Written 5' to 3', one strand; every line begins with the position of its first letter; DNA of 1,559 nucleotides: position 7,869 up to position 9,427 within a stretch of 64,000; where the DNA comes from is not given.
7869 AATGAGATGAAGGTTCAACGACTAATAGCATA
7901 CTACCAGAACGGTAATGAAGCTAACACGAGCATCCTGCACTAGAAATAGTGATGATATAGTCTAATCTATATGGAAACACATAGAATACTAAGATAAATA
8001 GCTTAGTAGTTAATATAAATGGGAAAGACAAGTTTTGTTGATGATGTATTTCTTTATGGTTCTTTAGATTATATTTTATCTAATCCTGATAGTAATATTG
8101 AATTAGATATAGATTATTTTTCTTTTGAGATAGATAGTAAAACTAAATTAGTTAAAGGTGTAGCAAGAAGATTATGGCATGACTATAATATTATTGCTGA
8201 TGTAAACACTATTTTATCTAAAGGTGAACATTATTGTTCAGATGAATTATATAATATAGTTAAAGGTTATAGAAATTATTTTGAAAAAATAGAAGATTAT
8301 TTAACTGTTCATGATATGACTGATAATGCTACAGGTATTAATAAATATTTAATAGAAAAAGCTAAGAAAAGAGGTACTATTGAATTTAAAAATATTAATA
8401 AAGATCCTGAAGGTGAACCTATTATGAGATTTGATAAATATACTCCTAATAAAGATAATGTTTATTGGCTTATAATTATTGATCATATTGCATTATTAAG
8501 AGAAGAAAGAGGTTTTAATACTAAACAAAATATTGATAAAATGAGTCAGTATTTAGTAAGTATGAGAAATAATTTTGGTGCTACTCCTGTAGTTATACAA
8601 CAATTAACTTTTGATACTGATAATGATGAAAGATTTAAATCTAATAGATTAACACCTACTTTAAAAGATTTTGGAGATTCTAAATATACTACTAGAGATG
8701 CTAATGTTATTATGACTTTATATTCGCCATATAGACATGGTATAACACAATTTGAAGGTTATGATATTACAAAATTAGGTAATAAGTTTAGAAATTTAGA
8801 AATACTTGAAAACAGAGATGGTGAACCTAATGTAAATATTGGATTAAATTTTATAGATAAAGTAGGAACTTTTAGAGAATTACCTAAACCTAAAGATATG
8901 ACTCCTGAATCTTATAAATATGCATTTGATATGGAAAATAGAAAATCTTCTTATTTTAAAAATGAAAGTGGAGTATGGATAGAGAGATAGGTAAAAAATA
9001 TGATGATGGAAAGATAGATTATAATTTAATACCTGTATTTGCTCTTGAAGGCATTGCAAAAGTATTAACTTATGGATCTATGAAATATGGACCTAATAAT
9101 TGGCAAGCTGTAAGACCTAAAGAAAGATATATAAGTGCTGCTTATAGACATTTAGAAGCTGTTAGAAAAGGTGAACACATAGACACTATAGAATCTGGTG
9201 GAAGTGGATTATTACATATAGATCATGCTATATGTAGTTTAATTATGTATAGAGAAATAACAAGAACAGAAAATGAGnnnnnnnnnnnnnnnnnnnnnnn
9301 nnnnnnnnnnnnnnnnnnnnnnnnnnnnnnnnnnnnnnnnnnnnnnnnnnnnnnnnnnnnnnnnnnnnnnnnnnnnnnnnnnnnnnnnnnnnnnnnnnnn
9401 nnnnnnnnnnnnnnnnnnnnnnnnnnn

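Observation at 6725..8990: DnaB-like replicative helicase split inside its Walker A codons by a group I intron carrying a GIY-YIG homing endonuclease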

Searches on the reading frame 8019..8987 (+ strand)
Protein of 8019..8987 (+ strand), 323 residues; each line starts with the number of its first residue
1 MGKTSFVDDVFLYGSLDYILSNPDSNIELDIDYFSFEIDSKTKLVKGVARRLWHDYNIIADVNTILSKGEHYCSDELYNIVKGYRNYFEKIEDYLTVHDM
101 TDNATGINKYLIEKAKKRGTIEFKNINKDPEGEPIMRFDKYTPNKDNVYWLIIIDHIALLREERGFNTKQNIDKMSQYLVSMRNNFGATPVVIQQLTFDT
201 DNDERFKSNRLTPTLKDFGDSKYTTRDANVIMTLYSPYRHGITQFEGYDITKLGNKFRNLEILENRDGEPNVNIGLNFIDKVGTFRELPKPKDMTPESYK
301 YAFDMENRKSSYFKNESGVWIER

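Call 4: search_protein_families(library=pfam, proteins=[window:8019-8987:+], max_evalue=0.1)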
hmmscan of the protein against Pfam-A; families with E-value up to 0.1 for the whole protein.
window:8019-8987:+ (323 aa): 2 families
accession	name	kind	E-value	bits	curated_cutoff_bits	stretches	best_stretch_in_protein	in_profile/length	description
PF03796.21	DnaB_C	-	3.5e-09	36.9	27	1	149-286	130-254/255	DnaB-like helicase C terminal domain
PF03979.19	Sigma70_r1_1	-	0.067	13.6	22.5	0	109-128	8-27/81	Sigma-70 factor, region 1.1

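Call 24: find_related_loci(query=window:8022-8987:+, collection=viral_contigs, flank=3000)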
Query window:8022-8987:+ (322 aa) in viral_contigs; peptide patterns used: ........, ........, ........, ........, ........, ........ (x = any residue, [..] = any of these).
58 stretches matched a pattern; 34 encode a relative of the query (tblastn E <= 1e-3); 34 distinct loci.
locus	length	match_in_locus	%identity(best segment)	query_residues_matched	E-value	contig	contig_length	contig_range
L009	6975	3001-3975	64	1-321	2e-148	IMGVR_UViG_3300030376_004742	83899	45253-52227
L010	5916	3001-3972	65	1-320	4e-147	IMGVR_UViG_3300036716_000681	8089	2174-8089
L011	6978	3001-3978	65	1-322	7e-146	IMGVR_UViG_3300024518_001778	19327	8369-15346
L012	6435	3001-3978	65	1-322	6e-146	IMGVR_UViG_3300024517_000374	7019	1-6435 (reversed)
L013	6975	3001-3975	64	1-321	1e-144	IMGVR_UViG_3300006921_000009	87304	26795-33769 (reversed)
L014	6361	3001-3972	64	1-320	1e-144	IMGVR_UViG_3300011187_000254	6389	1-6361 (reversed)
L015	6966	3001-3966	64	1-319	5e-142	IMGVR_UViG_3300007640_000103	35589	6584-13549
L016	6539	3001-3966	64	1-319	5e-142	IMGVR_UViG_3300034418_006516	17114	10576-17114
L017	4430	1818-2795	63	1-322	5e-143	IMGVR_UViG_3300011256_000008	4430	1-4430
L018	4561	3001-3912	65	1-304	1e-140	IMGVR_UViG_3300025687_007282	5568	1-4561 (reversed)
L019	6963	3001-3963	61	1-322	6e-139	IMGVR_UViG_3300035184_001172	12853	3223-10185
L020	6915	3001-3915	66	1-305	2e-138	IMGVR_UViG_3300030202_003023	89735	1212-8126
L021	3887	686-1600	66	1-305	1e-141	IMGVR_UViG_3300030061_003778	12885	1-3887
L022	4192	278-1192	65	1-305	2e-138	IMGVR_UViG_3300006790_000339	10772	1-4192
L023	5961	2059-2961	66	1-301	1e-134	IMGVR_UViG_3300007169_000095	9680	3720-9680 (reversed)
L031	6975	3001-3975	57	1-322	4e-126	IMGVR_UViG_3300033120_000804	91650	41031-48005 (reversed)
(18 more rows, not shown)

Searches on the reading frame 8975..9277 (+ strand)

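Call 4: search_protein_families(library=pfam, proteins=[window:8975-9277:+], max_evalue=0.1)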
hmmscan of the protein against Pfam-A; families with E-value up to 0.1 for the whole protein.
window:8975-9277:+ (101 aa): 1 family
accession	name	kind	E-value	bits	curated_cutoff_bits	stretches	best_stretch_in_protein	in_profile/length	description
PF18909.5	dGTP_diPhyd_N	-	1.1e-24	86.7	27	1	5-96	3-90/99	dATP/dGTP diphosphohydrolase, N-terminal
